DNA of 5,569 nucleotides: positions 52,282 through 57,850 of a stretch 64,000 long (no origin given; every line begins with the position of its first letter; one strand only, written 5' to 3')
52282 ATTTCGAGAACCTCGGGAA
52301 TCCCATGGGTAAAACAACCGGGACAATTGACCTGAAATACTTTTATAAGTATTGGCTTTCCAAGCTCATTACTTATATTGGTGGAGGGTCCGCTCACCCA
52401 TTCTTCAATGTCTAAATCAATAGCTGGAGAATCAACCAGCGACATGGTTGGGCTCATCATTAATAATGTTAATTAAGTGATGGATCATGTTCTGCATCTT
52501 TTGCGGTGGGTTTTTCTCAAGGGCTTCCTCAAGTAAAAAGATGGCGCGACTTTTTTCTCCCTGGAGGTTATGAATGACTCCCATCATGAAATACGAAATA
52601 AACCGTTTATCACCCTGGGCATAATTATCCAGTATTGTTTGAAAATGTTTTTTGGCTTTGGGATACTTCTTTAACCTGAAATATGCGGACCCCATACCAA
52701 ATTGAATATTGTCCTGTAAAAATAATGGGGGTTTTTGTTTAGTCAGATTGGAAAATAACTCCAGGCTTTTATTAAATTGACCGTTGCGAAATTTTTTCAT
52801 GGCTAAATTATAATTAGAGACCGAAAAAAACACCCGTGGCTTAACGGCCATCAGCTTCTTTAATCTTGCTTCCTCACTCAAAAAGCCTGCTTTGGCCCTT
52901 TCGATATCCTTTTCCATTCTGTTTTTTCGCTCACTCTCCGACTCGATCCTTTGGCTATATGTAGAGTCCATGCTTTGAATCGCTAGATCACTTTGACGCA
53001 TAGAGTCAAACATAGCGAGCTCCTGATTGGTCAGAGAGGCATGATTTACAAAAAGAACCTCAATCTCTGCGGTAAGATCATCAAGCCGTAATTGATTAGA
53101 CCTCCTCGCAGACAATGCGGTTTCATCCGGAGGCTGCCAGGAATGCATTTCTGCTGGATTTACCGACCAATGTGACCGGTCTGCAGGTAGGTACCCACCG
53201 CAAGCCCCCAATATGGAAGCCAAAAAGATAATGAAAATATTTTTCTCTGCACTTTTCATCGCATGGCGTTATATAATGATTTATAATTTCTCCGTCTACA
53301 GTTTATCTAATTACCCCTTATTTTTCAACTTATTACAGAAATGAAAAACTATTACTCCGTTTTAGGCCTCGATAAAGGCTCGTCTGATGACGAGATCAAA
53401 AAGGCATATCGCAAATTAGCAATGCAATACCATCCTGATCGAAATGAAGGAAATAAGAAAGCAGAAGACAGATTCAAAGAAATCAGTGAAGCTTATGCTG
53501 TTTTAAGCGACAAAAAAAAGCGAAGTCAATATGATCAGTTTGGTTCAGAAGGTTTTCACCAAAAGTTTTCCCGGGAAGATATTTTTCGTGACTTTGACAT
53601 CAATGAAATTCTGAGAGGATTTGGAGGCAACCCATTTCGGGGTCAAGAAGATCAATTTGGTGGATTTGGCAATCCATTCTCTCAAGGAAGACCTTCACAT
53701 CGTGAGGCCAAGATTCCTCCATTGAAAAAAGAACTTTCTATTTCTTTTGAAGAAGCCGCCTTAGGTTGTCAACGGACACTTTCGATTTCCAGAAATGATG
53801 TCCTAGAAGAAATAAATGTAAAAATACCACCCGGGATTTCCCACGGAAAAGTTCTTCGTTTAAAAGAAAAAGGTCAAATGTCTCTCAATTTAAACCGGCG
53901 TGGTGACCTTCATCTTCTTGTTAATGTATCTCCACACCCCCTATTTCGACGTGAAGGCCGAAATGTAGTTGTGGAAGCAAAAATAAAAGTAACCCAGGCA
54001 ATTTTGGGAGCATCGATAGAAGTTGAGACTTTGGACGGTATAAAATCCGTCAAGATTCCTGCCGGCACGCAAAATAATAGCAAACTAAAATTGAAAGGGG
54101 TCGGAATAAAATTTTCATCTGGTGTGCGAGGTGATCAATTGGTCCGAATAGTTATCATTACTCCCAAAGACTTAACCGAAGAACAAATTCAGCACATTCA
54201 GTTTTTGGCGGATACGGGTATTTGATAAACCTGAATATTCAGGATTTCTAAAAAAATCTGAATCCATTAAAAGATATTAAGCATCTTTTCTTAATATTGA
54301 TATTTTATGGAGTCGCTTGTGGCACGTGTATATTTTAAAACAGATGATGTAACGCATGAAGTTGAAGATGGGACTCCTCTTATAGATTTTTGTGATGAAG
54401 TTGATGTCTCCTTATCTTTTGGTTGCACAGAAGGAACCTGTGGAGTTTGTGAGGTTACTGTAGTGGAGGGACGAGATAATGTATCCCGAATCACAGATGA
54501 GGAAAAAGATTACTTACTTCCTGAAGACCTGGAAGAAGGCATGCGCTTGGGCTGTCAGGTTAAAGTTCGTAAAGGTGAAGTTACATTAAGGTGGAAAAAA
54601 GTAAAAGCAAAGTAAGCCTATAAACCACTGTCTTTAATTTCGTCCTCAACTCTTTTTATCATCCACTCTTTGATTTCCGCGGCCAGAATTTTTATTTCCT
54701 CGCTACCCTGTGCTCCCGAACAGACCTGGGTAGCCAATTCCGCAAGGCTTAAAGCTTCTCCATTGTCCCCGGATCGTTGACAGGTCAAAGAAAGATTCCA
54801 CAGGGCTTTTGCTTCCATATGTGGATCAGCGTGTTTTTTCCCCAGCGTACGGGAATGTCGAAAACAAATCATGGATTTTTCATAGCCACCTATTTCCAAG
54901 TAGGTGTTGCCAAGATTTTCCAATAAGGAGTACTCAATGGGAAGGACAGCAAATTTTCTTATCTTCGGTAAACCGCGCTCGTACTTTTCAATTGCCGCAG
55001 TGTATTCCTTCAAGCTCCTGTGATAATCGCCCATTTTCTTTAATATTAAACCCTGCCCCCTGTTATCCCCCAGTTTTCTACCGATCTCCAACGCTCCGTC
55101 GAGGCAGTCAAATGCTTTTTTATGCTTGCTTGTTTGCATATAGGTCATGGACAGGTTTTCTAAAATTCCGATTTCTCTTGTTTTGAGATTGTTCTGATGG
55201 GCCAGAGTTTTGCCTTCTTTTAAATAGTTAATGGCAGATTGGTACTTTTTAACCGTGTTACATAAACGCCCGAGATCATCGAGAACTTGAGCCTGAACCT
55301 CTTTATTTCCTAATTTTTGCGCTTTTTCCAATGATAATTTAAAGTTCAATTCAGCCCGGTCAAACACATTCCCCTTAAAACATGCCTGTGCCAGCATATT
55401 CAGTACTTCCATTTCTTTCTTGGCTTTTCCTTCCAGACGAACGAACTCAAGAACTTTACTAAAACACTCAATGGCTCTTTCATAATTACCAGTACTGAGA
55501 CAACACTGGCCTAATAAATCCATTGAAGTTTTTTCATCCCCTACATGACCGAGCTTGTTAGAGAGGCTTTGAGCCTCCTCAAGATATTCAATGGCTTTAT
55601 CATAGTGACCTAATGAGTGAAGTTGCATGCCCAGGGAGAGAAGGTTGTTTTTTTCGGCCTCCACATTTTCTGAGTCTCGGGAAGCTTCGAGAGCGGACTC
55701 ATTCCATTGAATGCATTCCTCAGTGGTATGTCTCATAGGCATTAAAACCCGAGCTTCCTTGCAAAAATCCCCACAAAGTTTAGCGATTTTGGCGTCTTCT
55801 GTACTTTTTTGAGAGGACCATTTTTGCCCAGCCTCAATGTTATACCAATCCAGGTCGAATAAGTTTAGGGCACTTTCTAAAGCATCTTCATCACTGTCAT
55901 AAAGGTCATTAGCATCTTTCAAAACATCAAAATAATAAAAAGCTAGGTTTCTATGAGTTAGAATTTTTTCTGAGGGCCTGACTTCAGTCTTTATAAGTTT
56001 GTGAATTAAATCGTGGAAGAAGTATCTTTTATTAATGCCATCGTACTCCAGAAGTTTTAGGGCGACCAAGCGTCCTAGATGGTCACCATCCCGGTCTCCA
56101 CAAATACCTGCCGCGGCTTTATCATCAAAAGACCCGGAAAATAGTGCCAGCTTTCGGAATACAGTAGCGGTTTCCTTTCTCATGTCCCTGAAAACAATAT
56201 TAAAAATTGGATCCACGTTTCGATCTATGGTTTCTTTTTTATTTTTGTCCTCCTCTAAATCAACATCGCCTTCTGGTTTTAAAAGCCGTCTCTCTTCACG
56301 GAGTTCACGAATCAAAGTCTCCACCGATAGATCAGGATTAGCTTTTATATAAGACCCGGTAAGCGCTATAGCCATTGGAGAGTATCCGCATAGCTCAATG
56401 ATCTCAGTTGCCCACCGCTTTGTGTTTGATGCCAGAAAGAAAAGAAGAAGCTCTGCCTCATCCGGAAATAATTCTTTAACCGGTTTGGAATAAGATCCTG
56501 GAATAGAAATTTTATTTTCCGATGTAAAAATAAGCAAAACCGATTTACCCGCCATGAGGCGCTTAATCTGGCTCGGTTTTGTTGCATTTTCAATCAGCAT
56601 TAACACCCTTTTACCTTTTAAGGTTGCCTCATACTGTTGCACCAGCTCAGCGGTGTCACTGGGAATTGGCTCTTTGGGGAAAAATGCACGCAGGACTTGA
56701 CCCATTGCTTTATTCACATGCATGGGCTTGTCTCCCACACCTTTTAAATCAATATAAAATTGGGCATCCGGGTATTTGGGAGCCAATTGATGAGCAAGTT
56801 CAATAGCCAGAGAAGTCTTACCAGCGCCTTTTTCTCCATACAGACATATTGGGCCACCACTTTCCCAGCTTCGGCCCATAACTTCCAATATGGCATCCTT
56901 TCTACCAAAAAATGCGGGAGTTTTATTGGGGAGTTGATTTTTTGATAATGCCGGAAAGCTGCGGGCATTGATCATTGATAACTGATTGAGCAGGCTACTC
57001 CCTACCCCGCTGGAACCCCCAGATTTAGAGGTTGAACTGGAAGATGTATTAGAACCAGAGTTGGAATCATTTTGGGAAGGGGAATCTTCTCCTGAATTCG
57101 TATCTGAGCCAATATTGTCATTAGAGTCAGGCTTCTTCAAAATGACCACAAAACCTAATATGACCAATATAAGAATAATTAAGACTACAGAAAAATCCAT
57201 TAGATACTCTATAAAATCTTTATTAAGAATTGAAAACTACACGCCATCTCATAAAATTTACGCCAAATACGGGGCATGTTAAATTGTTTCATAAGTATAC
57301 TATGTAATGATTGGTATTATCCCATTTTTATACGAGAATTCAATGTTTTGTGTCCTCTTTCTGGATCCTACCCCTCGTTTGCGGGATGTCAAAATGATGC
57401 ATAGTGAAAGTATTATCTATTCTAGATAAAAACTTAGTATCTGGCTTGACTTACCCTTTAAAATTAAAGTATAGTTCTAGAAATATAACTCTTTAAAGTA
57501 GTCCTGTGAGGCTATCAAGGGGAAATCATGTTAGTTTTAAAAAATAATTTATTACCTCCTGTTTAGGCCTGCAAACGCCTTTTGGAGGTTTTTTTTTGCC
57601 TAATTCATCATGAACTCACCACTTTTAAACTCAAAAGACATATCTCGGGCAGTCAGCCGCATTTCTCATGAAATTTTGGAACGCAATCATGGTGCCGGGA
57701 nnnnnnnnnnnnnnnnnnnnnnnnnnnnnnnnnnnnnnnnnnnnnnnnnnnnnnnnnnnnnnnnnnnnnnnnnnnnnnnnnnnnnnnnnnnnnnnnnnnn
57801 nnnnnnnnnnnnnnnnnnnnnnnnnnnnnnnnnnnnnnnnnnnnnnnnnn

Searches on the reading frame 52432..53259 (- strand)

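Call 64: search_protein_families(library=pfam, proteins=[window:52432-53259:-], max_evalue=0.00001)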
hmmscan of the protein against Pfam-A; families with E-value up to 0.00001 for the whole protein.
window:52432-53259:- (275 aa): 5 families
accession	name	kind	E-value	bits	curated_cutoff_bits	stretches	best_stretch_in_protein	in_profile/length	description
PF00515.34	TPR_1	-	7.7e-12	44.9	27.8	0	187-210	5-28/34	Tetratricopeptide repeat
PF07719.23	TPR_2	-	1.6e-11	43.8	27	0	186-211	4-29/34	Tetratricopeptide repeat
PF13424.12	TPR_12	-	1.5e-09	38.3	30.1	1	185-248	5-73/77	Tetratricopeptide repeat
PF13174.12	TPR_6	-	3.3e-08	34.1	26.3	0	186-214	3-31/33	Tetratricopeptide repeat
PF13432.12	TPR_16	-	9.1e-06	26.5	32.7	0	188-252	2-63/65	Tetratricopeptide repeat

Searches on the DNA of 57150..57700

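Call 69: search_rna_families(source=window, start=57150, end=57700, threshold=evalue, max_evalue=5)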
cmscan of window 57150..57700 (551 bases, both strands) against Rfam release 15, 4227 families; matches with E-value up to 5: 6.
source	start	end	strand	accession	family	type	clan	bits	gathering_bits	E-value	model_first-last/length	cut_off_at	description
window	57486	57597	+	RF00515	PyrR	Cis-reg;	-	48.5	54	1.2e-05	1-115/115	no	PyrR binding site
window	57483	57600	+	RF02077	STnc220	Gene; sRNA;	-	25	60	0.056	1-79/79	no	Salmonella enterica sRNA STnc220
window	57453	57596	+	RF02452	ncr1575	Gene; sRNA;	-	21.4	60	1.1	1-212/212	no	Bacillus sRNA ncr1575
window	57512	57595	+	RF01775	RsaOG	Gene; sRNA;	-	20.1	50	1.2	1-147/147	no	RNA S.aureus Orsay G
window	57496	57539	+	RF02437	SpF44_sRNA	Gene; sRNA;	-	15.9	70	4.1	1-102/102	no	Streptococcus sRNA SpF44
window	57533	57616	-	RF01461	rli24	Gene; sRNA;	-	15.2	100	3.8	22-87/158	no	Listeria sRNA rli22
